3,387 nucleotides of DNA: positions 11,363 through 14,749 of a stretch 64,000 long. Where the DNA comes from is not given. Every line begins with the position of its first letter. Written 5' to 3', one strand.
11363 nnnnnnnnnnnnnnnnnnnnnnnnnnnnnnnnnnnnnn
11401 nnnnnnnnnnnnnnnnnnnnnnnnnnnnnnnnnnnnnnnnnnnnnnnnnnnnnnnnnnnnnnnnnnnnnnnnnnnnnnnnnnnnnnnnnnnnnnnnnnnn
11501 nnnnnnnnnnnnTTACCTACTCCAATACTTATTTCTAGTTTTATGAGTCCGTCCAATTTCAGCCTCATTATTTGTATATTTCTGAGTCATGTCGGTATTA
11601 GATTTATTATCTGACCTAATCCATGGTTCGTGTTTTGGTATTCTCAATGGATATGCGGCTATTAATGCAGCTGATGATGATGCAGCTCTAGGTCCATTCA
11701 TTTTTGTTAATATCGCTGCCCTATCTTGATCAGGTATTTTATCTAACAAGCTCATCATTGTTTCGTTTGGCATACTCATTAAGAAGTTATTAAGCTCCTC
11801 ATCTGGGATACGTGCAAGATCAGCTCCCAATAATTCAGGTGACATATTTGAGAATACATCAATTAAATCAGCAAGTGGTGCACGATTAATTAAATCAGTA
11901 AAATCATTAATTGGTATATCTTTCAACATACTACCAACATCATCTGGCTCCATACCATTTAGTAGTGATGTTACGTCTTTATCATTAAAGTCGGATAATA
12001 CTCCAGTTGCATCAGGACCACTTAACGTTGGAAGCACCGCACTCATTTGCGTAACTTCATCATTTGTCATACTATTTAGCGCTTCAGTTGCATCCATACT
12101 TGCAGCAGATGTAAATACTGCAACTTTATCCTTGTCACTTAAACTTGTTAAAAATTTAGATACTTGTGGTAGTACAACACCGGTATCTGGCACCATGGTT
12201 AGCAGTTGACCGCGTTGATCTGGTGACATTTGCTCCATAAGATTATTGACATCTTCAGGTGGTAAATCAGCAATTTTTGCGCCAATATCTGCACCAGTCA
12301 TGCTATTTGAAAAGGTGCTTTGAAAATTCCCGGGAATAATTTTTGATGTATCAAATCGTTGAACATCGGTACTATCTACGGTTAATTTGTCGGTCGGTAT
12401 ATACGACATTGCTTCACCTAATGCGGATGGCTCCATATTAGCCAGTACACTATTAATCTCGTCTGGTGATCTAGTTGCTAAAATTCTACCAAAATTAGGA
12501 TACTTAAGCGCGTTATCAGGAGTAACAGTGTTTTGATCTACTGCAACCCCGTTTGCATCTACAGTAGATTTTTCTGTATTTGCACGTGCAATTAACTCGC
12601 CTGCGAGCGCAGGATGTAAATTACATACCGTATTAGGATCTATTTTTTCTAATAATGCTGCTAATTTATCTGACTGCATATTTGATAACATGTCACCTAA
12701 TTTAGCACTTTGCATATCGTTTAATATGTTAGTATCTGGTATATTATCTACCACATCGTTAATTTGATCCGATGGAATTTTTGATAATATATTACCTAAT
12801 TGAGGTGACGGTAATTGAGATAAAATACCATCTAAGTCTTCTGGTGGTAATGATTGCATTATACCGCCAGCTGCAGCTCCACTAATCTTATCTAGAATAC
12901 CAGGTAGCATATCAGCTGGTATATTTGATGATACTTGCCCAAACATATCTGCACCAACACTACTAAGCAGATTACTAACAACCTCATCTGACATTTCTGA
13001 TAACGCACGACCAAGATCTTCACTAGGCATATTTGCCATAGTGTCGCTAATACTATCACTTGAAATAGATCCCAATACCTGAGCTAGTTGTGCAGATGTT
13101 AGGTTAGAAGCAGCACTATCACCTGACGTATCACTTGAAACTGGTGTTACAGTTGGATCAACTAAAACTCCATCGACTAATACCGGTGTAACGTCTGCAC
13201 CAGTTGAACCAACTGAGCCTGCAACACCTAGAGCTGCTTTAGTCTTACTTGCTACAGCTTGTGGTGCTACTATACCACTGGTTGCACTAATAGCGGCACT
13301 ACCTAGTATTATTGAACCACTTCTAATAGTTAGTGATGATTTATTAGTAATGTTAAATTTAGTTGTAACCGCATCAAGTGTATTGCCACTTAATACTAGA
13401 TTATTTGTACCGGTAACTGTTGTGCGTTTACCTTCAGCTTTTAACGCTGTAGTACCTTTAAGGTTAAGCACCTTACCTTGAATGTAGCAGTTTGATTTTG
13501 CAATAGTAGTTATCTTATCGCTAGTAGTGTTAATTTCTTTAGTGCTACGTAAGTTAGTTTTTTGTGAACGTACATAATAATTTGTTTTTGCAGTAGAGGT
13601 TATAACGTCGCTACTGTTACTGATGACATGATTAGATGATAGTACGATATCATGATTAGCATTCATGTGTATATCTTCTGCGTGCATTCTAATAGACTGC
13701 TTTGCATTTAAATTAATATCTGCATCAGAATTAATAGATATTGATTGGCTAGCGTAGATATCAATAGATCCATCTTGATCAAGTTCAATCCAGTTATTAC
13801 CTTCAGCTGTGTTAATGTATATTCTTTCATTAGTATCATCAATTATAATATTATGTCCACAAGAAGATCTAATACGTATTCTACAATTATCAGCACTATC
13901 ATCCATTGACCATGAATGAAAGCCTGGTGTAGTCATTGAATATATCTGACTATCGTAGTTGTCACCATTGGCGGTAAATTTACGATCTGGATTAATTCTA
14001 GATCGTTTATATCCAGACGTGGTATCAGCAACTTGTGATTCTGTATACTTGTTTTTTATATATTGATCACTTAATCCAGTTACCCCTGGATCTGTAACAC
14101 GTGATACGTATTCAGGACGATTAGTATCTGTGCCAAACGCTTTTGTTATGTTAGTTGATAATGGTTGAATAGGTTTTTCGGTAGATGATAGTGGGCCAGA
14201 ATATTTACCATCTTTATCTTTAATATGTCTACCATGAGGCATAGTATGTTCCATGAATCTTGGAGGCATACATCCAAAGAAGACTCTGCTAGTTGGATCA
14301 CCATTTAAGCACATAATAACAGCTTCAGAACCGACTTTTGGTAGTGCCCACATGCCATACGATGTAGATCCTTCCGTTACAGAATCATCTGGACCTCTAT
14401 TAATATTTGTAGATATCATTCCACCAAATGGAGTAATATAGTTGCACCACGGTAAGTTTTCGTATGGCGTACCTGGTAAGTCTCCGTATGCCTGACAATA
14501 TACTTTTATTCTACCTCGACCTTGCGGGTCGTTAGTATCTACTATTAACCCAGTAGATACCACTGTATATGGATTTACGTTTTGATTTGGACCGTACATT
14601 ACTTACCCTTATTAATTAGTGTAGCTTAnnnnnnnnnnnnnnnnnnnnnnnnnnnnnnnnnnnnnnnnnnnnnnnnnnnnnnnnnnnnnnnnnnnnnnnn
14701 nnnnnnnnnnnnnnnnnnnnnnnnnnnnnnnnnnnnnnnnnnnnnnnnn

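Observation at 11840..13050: gp5-like spike carries a C-terminal array of about 25 helical LxxMxPxDL repeats (MgtE-N/FliG-like) instead of a lysozyme domain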

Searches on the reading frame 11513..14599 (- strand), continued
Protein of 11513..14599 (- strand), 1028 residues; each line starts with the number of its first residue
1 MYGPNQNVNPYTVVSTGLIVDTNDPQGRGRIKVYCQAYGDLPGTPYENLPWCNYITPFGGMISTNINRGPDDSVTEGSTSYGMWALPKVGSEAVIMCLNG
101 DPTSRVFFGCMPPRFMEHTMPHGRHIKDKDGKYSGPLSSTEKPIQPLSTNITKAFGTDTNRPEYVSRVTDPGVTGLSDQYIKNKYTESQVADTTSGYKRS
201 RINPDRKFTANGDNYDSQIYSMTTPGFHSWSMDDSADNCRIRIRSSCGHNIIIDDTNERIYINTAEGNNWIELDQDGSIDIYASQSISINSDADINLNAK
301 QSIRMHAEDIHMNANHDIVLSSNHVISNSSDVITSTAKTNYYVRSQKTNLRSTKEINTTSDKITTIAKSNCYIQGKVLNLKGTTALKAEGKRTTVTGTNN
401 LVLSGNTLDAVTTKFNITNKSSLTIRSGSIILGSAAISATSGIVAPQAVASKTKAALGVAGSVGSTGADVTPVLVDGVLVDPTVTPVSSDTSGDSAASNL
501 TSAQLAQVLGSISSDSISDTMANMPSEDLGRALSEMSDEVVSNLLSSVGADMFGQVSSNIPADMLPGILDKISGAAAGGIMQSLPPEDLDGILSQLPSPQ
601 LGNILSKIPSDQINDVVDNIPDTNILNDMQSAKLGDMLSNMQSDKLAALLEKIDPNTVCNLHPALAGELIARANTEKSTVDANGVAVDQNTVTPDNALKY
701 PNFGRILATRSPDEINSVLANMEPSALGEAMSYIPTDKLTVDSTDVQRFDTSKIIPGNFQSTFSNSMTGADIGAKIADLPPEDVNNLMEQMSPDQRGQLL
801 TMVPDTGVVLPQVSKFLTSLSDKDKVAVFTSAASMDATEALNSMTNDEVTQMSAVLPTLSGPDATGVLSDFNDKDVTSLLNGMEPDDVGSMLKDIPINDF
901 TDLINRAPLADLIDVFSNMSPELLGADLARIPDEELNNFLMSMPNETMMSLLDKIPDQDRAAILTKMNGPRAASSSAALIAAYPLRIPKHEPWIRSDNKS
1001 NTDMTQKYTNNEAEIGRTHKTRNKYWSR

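Call 68: find_encoding_contigs(protein=P0018, flank=5000, max_places=1)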
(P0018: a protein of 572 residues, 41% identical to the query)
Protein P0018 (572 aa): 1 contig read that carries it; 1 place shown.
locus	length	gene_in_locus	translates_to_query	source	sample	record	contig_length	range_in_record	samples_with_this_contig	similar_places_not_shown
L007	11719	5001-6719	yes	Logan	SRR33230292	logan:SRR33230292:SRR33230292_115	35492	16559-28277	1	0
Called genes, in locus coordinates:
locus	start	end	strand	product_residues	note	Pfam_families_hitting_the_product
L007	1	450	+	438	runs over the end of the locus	PF03796:DnaB_C, PF13481:AAA_25 (weak)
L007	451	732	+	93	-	-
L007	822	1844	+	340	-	-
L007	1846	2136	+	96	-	-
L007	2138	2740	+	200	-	-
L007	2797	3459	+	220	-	PF12705:PDDEXK_1 (weak)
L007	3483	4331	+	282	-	PF05618:RimB-like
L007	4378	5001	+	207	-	-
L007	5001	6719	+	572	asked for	PF04717:Phage_base_V (weak), PF10106:DUF2345 (faint)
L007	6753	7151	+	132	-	PF04965:GPW_gp25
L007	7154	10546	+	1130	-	PF27647:DUF8360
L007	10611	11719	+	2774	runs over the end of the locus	?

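Call 79: search_protein_families(library=ncbifam, proteins=[window:11513-14599:-], max_evalue=0.01)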
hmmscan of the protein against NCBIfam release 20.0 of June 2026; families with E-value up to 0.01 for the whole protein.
window:11513-14599:- (1028 aa): 2 families
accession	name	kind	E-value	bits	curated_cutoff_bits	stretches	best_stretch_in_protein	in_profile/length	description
TIGR00400.1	mgtE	equivalog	1.9e-15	56.6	232.75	1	579-661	25-110/450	magnesium transporter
NF041249.1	T6SS_TssI_Fran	equivalog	0.0066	16.4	100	1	249-405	4-157/163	type VI secretion system tip protein TssI/VgrG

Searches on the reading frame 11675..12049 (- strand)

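Call 22: search_protein_families(library=pfam, proteins=[window:11675-12049:-], max_evalue=0.01)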
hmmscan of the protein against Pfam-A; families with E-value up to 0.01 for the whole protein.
window:11675-12049:- (125 aa): 2 families
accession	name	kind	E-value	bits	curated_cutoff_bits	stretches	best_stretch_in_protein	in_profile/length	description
PF03448.22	MgtE_N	-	1.9e-13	51.2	25.9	2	41-118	9-86/102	MgtE intracellular N domain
PF01706.21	FliG_C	-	0.00028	21.6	23.3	0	77-119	23-65/108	FliG C-terminal domain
